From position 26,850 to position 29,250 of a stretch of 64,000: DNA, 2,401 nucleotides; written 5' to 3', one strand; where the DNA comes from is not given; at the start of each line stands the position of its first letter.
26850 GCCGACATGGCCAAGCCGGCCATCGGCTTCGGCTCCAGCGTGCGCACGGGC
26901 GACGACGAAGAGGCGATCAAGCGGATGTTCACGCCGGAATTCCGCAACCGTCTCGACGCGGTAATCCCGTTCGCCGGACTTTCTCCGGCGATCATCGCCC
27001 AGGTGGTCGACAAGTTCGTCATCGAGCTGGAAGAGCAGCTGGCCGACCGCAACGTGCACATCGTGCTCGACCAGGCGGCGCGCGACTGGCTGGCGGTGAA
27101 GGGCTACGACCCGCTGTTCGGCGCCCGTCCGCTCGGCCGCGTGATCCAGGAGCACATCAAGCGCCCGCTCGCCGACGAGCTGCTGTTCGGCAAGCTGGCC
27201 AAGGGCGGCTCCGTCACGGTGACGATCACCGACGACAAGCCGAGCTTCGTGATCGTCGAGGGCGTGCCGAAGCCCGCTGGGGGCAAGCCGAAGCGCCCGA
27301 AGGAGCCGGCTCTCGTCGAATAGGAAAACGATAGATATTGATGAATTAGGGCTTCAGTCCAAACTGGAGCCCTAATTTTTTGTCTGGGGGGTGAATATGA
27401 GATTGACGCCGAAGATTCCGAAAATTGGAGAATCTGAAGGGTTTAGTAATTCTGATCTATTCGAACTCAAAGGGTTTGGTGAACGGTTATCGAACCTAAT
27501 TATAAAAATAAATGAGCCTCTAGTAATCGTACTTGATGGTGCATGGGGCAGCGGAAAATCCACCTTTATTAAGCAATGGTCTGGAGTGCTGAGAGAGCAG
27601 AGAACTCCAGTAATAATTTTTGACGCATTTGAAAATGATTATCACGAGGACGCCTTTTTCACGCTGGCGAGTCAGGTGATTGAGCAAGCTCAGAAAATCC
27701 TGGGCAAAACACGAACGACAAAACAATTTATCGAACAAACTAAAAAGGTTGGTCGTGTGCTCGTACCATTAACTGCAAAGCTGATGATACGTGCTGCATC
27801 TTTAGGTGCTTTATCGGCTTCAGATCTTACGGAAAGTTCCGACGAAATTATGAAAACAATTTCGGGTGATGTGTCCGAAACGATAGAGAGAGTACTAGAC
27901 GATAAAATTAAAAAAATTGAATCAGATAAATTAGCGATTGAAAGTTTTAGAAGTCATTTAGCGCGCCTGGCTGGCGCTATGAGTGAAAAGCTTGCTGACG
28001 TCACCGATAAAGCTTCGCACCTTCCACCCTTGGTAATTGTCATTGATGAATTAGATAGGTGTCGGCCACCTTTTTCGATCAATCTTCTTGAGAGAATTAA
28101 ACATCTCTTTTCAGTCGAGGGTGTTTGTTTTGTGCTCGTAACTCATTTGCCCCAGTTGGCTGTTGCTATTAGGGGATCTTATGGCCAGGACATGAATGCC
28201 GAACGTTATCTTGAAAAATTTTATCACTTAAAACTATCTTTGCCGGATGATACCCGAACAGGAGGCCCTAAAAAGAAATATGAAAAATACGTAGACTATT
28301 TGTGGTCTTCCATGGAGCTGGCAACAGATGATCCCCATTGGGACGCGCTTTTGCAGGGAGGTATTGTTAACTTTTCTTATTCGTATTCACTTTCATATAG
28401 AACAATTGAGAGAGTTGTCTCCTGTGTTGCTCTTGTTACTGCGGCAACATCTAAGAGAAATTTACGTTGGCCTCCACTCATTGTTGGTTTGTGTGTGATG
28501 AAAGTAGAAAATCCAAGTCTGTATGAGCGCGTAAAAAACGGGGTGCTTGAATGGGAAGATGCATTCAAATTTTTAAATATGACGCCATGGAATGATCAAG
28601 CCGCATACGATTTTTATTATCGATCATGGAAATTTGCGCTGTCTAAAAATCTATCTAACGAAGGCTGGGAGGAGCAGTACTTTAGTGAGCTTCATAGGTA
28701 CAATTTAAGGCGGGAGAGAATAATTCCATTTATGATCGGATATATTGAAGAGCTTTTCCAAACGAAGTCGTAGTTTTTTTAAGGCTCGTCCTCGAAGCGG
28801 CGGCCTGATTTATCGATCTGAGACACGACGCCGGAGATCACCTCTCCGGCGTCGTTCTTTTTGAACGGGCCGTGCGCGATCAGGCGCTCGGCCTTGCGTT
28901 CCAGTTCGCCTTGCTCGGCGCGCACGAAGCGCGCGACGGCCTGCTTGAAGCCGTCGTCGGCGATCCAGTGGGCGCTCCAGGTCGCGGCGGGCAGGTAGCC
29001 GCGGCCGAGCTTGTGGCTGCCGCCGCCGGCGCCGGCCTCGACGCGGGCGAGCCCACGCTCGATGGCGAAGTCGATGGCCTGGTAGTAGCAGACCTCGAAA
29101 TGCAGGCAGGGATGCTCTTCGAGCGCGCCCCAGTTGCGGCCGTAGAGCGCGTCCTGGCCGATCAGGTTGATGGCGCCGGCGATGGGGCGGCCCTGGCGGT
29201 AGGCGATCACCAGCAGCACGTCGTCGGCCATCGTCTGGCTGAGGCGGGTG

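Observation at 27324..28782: Sharply bounded AT-rich islet encoding a lone soluble KAP-family NTPase, inserted between clpA and a convergent DUF482 gene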

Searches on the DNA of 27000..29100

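Call 58: search_rna_families(source=window, start=27000, end=29100, threshold=evalue, max_evalue=1)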
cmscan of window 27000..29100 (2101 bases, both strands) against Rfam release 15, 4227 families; matches with E-value up to 1: 4.
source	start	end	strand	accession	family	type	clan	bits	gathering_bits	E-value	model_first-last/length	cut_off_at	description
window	27320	27382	+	RF02353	BjrC68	Gene; sRNA;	-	23.5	39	0.0031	1-82/82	no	Bradyrhizobiaceae sRNA BjrC68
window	27342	27379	+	RF03514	mir-6128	Gene; miRNA;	-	22.9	92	0.78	1-64/64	no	mir-6128 microRNA precursor family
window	28823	28856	-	RF04201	MIR7510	Gene; miRNA;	-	20.9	93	0.71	1-79/79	no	MIR7510 microRNA precursor family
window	27179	27379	+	RF02867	ncS011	Gene; sRNA;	-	19.9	48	0.024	1-207/207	no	Burkholderia sRNA 11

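Call 59: search_rna_families(source=window, start=27250, end=27450, threshold=evalue, max_evalue=1, show_alignments=2)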
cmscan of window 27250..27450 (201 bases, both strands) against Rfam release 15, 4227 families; matches with E-value up to 1: 9.
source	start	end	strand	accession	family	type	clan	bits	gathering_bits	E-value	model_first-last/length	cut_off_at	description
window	27320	27382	+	RF02353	BjrC68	Gene; sRNA;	-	23.5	39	0.0003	1-82/82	no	Bradyrhizobiaceae sRNA BjrC68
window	27342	27379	+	RF01025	mir-934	Gene; miRNA;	-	23.1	80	0.017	1-83/83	no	mir-934 microRNA precursor family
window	27342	27379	+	RF03514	mir-6128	Gene; miRNA;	-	22.9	92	0.075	1-64/64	no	mir-6128 microRNA precursor family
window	27250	27389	+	RF00084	CsrC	Gene; sRNA;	CL00106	22.7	61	2.8e-05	113-255/255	5'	CsrC RNA family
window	27250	27379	+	RF02867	ncS011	Gene; sRNA;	-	21.6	48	0.00072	82-207/207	5'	Burkholderia sRNA 11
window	27342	27379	-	RF01025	mir-934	Gene; miRNA;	-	17.8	80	0.45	1-83/83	no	mir-934 microRNA precursor family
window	27344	27379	+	RF03818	MIR7994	Gene; miRNA;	-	17.5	100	0.58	1-90/90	no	MIR7994 microRNA precursor family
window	27341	27380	-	RF03483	MIR319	Gene; miRNA;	-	16.1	54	0.68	1-92/92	no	MIR319 microRNA precursor family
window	27265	27322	-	RF02136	HTT-AS1_3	Gene; lncRNA;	-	15.5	70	0.61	1-60/60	no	HTT antisense RNA 1 conserved region 3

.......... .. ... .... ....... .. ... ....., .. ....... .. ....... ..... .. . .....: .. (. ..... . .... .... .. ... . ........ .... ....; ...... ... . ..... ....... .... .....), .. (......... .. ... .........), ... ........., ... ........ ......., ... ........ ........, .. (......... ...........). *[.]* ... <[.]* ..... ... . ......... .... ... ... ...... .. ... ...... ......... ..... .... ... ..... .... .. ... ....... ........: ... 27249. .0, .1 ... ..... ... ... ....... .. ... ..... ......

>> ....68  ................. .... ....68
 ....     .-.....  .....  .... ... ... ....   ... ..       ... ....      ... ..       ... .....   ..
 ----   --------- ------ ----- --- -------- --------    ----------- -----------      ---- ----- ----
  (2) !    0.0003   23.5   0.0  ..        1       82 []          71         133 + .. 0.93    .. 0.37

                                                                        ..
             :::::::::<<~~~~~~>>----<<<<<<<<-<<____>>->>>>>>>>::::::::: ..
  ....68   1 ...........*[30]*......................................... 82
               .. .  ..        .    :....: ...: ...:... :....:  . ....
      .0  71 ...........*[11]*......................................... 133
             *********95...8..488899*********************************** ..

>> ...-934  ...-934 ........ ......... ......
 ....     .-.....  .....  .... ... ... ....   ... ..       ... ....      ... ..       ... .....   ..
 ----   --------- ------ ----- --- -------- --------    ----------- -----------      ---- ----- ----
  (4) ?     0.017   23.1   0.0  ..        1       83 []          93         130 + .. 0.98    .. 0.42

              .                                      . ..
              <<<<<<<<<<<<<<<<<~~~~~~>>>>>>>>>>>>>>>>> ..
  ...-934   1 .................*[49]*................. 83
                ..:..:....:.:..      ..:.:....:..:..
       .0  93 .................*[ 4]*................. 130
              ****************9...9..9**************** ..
